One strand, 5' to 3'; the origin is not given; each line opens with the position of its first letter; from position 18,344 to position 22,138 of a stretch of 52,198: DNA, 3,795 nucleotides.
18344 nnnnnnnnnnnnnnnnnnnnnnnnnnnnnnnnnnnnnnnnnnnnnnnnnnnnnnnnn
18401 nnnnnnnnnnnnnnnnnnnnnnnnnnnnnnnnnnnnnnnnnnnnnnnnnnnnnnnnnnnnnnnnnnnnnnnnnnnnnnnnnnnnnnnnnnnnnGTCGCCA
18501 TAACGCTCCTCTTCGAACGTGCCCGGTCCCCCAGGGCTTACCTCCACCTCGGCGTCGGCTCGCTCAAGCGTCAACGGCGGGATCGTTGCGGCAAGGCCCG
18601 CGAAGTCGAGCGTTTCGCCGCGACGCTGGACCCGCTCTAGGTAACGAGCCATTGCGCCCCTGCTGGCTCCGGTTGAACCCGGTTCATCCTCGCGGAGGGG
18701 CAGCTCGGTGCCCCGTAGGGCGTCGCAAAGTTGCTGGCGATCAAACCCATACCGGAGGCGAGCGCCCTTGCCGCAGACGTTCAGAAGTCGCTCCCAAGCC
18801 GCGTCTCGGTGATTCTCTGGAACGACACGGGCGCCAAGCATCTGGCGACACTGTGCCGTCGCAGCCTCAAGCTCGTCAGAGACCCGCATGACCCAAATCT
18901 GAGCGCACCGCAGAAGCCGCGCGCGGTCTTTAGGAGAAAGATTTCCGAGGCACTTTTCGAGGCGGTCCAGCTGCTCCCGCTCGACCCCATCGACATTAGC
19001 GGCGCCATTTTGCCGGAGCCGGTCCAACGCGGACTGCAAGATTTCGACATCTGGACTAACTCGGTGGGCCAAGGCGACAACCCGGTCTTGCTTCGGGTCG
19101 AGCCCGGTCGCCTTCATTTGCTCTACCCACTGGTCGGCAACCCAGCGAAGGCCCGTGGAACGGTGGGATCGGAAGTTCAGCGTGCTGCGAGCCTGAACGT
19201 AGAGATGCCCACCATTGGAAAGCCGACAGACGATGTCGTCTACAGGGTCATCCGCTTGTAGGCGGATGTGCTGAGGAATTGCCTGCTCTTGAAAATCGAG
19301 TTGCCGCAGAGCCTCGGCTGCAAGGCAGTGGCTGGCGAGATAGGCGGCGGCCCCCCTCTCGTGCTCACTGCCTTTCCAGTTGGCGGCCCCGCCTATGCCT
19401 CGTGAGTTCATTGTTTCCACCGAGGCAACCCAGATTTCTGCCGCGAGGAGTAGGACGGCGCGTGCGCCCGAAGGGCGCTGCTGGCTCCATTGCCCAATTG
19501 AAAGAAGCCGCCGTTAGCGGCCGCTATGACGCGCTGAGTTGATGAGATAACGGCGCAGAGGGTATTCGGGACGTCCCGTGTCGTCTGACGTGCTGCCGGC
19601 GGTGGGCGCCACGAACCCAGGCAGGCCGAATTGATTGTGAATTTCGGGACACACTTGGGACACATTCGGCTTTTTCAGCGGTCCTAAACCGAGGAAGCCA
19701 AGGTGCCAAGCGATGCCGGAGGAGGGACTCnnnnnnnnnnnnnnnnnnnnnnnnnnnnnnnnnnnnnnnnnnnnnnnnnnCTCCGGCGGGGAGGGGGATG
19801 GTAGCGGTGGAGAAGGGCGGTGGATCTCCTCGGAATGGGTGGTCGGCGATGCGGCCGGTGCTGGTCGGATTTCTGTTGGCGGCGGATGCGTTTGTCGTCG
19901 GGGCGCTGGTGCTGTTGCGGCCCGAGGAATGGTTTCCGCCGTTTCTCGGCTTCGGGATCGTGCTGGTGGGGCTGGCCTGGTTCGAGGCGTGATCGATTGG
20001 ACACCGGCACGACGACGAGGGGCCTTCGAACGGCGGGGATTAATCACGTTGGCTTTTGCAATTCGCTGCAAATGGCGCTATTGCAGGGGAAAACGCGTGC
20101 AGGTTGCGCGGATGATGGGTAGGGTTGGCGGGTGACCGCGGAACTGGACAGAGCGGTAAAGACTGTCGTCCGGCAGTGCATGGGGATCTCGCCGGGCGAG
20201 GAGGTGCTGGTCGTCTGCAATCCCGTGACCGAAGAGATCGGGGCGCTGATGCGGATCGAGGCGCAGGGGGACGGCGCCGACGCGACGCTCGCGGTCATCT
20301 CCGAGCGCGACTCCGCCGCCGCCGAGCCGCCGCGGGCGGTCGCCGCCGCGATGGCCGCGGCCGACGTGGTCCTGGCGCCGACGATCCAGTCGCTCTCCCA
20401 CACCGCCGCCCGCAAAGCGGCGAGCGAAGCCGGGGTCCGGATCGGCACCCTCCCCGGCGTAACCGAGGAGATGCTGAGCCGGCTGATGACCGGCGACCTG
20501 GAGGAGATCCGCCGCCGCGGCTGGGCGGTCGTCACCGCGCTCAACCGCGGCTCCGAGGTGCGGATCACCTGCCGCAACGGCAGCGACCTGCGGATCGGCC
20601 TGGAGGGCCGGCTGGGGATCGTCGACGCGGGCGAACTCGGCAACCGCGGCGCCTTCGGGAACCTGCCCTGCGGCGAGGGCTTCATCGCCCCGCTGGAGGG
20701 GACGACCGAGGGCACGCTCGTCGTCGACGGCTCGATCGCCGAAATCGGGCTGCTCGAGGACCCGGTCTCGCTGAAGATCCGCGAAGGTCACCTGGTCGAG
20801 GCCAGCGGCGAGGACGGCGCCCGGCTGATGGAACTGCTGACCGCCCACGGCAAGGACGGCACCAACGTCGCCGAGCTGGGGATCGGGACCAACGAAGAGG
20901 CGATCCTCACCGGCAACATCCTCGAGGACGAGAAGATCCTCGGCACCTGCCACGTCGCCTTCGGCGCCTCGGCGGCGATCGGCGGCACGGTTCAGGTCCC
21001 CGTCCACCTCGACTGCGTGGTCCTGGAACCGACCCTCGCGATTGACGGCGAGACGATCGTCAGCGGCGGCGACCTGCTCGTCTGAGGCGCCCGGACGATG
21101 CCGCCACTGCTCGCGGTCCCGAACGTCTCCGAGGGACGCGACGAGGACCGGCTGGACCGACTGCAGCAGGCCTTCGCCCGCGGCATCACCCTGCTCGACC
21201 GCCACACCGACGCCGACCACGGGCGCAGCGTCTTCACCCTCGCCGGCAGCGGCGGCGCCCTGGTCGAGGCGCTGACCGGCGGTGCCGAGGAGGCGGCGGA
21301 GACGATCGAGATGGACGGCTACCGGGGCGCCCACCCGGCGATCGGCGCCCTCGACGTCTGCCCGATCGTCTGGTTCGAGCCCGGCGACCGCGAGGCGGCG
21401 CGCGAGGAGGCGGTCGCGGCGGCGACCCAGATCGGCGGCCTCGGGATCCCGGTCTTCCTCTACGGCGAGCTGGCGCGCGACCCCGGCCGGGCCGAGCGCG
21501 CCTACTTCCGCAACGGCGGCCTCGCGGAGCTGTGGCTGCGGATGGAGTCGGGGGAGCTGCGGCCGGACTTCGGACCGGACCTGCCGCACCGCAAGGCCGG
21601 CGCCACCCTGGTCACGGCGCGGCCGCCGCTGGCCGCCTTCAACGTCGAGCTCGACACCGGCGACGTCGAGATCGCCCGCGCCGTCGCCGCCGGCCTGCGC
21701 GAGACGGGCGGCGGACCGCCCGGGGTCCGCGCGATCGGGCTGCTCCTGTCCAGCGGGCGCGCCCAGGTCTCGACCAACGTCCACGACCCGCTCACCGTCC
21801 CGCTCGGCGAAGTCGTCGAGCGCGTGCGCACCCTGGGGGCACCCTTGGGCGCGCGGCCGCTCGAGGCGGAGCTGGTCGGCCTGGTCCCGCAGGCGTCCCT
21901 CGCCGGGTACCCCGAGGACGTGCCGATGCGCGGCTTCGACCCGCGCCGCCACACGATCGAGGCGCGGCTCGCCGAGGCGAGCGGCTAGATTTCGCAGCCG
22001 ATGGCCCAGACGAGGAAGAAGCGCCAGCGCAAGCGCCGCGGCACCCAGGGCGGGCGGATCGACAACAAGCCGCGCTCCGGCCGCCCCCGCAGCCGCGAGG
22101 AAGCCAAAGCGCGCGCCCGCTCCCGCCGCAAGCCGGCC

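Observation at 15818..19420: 1200-aa NACHT/STAND NTPase with HEAT-repeat sensor and a terminal RanBP2-type zinc finger, carried as cargo next to the tRNA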

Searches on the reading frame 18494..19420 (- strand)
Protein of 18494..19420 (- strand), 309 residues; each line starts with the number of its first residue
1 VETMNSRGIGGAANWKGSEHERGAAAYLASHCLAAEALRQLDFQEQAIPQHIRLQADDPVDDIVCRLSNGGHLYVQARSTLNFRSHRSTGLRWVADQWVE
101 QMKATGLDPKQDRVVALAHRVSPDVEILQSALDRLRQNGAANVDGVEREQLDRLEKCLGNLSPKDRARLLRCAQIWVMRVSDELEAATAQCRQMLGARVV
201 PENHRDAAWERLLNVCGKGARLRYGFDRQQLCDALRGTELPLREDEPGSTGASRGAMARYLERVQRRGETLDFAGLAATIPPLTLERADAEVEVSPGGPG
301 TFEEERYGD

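Call 11: search_protein_families(library=pfam, proteins=[window:18494-19420:-], max_evalue=10)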
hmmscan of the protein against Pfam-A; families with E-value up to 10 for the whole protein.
seq(309 aa): 1 family
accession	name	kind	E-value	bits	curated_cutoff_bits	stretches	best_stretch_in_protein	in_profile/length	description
PF22798.2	DUF5817_CT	-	0.046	14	29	0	108-141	12-45/54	DUF5817, C-terminal domain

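Call 21: search_solved_structures(query=A2, max_evalue=10, show_alignments=2)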
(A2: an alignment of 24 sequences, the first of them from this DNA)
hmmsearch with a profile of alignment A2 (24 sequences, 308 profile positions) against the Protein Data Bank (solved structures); distinct sequences matched with E-value up to 10: 6.
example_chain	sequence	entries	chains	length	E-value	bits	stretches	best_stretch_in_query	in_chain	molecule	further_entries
3nr7_A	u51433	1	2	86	0.0044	19.6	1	208-276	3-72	DNA-binding protein H-NS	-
28jw_Q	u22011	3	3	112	0.062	15.9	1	164-248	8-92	Large ribosomal subunit protein bL20c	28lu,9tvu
3vep_D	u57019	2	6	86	0.14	14.7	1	140-218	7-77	Probable RNA polymerase sigma-D factor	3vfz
4djg_A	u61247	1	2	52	0.25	13.9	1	126-169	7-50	Plectin-related protein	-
8zue_A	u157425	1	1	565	0.46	13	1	8-74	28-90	Anti-bacteriophage protein A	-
9t5j_B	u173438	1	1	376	0.55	12.7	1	117-219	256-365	GPN-loop GTPase 1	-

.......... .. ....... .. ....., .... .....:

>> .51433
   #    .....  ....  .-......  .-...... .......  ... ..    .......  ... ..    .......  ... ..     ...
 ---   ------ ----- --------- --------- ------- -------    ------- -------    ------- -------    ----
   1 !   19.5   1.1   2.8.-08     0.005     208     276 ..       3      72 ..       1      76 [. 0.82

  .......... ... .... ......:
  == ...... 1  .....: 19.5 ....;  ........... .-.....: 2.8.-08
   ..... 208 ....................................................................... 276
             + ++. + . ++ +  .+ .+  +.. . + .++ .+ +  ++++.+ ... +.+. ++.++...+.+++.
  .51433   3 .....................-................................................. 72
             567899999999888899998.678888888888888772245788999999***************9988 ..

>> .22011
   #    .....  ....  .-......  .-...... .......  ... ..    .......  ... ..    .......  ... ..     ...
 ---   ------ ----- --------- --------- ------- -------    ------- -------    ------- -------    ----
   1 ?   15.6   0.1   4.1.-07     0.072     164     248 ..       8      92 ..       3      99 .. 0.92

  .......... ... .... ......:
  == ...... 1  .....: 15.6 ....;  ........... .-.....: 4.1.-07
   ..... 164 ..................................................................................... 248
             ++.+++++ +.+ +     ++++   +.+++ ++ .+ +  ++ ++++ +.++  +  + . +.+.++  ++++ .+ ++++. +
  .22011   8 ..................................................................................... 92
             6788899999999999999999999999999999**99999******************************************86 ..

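Call 22: search_protein_families(library=pfam, alignment_id=A2, max_evalue=1)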
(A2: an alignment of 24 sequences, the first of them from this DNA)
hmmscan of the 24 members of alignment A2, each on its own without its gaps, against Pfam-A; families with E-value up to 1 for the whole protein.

A. member 1, seq(300 aa): 1 family
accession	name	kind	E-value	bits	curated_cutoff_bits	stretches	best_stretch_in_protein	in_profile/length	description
PF22798.2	DUF5817_CT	-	0.042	14.1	29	0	108-141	12-45/54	DUF5817, C-terminal domain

B. families by the number of members that match (of 24 scanned): 8 families
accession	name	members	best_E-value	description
PF19343.5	HAM1_N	3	0.019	HAM1-like, N-terminal domain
PF11304.13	DUF3106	1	0.00087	Protein of unknown function (DUF3106)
PF19760.4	DUF6247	1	0.019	Family of unknown function (DUF6247)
PF22798.2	DUF5817_CT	1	0.042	DUF5817, C-terminal domain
PF07201.16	HrpJ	1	0.054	HrpJ-like domain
PF00424.23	REV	1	0.086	REV protein (anti-repression trans-activator protein)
PF12860.13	PAS_7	1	0.11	PAS fold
PF16096.10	FXR_C1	1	0.27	Fragile X-related 1 protein C-terminal region 2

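Call 26: predict_structure(alignment_id=A2)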
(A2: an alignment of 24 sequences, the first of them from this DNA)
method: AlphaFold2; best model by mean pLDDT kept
length: 300 residues; sequences in the alignment: 24
mean_pLDDT: 84.3   pTM: 0.78
mean pLDDT of the five models: 84.3, 83.5, 83.2, 82.7, 82.0
residues with pLDDT >= 90: 175; 70-90: 73; 50-70: 25; < 50: 27
segments of 3 or more residues with pLDDT < 50: 1-16, 290-293, 296-300
pLDDT, mean of each block of 10 residues (from residue 1): 36 52 95 95 92 87 94 94 87 94 96 95 97 90 92 95 96 93 83 96 95 92 92 90 85 79 72 63 57 48
secondary structure, 60 per line:
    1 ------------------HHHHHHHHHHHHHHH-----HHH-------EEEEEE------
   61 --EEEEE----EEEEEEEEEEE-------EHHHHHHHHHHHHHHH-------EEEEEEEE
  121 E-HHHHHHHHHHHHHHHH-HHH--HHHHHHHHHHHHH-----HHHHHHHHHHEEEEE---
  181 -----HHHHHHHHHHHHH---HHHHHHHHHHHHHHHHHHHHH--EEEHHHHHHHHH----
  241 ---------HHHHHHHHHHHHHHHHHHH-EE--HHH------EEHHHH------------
elements in order: H19-33 E49-54 E63-67 E72-82 H91-105 E113-121 H123-138 H145-157 H163-172 E173-177 H186-198 H202-222 E225-227 H228-236 H250-268 H285-288

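Call 31: fold_search(model_id=the predicted structure, library=pdb)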
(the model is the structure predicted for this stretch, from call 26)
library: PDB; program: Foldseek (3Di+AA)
matches with E <= 10: 433; with E <= 0.001: 20
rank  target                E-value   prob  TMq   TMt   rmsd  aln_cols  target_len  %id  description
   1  8zue_A                9.7e-06  1.00  0.41  0.25   6.7       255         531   16  cryo-electron microscopy (cryo-EM) structure of the Hachiman defense system from Escherichia coli (released 2025-03-26)
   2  9hr5_C                1.1e-05  1.00  0.43  0.34   7.5       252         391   12  Salmonella enterica Lamassu LmuA nuclease tetramer bound to DNA duplex (released 2025-10-01)
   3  9nxx_D                1.8e-05  1.00  0.43  0.35   7.9       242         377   13  LmuA_conformation 1 (released 2025-12-17)
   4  6wan_D                4.2e-05  1.00  0.44  0.32   5.7       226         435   15  Structure of Acinetobacter baumannii Cap4 SAVED/CARF-domain containing receptor with the cyclic trinucleotide 3'3'3'-c (released 2020-06-17)
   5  6vm6_E                5.2e-05  1.00  0.45  0.33   6.1       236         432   15  Structure of Acinetobacter baumannii Cap4 SAVED/CARF-domain containing receptor with the cyclic trinucleotide 2'3'3'-c (released 2020-06-17)
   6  9hr5_A                5.5e-05  1.00  0.46  0.37  11.3       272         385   10  Salmonella enterica Lamassu LmuA nuclease tetramer bound to DNA duplex (released 2025-10-01)
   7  6wan_F                6.2e-05  1.00  0.41  0.31   6.0       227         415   14  Structure of Acinetobacter baumannii Cap4 SAVED/CARF-domain containing receptor with the cyclic trinucleotide 3'3'3'-c (released 2020-06-17)
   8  6vm5                  8.1e-05  1.00  0.41  0.31   5.9       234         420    7  Structure of Moraxella osloensis Cap4 SAVED/CARF-domain containing receptor (released 2020-06-17)
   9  8dgc_A                9.0e-05  1.00  0.45  0.08   6.2       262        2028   15  Avs3 bound to phage PhiV-1 terminase (released 2022-08-03)
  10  6wam_B                9.5e-05  1.00  0.44  0.32   5.8       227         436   14  Structure of Acinetobacter baumannii Cap4 SAVED/CARF-domain containing receptor (released 2020-06-17)
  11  6vm6_C                1.0e-04  1.00  0.45  0.33   6.1       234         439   15  Structure of Acinetobacter baumannii Cap4 SAVED/CARF-domain containing receptor with the cyclic trinucleotide 2'3'3'-c (released 2020-06-17)
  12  6wam_E                1.1e-04  1.00  0.44  0.33   5.9       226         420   15  Structure of Acinetobacter baumannii Cap4 SAVED/CARF-domain containing receptor (released 2020-06-17)
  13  6wam_A                1.2e-04  1.00  0.43  0.32   5.8       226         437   14  Structure of Acinetobacter baumannii Cap4 SAVED/CARF-domain containing receptor (released 2020-06-17)
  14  6wam_F                1.3e-04  1.00  0.44  0.33   5.6       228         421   14  Structure of Acinetobacter baumannii Cap4 SAVED/CARF-domain containing receptor (released 2020-06-17)
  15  6vm6_A                1.5e-04  1.00  0.43  0.31   6.0       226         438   15  Structure of Acinetobacter baumannii Cap4 SAVED/CARF-domain containing receptor with the cyclic trinucleotide 2'3'3'-c (released 2020-06-17)
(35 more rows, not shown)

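Call 87: search_solved_structures(query=A2, max_evalue=1, show_alignments=5)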
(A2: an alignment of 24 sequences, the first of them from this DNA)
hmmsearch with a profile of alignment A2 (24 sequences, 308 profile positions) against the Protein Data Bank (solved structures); distinct sequences matched with E-value up to 1: 6.
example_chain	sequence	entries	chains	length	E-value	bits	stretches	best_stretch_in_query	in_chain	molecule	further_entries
3nr7_A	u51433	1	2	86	0.0044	19.6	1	208-276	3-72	DNA-binding protein H-NS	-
28jw_Q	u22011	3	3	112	0.062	15.9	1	164-248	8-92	Large ribosomal subunit protein bL20c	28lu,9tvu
3vep_D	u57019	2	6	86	0.14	14.7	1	140-218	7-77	Probable RNA polymerase sigma-D factor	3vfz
4djg_A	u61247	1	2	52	0.25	13.9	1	126-169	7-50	Plectin-related protein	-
8zue_A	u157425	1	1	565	0.46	13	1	8-74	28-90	Anti-bacteriophage protein A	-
9t5j_B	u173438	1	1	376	0.55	12.7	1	117-219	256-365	GPN-loop GTPase 1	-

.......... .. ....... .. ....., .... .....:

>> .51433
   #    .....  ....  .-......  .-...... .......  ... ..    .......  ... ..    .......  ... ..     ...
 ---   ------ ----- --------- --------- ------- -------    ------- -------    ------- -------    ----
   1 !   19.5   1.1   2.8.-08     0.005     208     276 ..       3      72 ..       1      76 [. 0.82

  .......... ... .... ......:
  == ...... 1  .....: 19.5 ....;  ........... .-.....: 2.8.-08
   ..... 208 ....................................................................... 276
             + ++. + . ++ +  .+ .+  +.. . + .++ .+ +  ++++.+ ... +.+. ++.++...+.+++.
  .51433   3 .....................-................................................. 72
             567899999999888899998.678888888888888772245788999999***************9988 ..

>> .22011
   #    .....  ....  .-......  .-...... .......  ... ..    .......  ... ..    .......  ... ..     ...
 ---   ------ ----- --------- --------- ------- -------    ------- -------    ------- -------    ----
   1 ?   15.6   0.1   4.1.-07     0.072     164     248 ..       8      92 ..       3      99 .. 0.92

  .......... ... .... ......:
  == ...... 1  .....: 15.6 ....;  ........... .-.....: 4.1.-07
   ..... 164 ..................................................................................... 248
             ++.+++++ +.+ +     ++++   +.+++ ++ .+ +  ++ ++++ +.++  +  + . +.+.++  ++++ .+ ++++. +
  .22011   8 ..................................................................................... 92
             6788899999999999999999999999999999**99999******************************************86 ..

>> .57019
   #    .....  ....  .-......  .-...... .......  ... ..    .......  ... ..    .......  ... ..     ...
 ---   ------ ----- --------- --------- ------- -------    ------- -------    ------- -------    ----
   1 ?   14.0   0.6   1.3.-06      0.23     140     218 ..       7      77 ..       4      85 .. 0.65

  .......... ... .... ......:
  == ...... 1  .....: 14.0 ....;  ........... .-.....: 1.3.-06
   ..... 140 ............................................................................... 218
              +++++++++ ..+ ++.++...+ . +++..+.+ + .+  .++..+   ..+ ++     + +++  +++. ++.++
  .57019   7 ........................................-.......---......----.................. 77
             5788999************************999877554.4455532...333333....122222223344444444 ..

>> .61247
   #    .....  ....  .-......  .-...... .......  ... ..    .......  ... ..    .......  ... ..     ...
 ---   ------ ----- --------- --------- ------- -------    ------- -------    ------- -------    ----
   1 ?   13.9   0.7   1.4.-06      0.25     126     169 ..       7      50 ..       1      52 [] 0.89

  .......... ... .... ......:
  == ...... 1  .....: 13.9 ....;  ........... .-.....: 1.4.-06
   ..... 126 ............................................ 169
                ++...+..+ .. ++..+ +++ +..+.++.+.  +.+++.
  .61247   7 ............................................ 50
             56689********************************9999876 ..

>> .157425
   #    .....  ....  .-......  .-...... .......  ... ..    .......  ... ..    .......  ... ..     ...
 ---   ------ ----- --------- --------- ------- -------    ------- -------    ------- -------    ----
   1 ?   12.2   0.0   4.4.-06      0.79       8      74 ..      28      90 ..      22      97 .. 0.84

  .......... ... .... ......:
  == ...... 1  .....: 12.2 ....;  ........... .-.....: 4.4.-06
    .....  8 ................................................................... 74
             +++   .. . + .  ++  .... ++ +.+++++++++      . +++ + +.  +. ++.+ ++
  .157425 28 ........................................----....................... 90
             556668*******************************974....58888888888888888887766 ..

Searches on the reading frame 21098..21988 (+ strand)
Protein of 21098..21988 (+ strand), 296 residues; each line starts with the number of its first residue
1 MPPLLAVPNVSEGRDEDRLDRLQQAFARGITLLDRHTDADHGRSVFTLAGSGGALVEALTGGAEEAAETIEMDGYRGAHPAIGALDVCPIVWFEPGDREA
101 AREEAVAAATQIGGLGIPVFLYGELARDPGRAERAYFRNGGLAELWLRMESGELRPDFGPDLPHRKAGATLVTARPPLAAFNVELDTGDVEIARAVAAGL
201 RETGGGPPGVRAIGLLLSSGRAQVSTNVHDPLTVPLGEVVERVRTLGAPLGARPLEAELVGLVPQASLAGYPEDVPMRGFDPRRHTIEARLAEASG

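Call 9: search_protein_families(library=pfam, proteins=[window:21098-21988:+], max_evalue=0.001)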
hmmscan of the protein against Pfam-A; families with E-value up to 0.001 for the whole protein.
window:21098-21988:+ (296 aa): 2 families
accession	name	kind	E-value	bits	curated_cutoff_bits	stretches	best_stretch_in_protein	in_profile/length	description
PF07837.17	FTCD_N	-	3.8e-39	134.7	27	1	5-175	3-176/176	Formiminotransferase domain, N-terminal subdomain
PF02971.19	FTCD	-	4.5e-11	43.3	24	1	178-268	2-99/145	Formiminotransferase domain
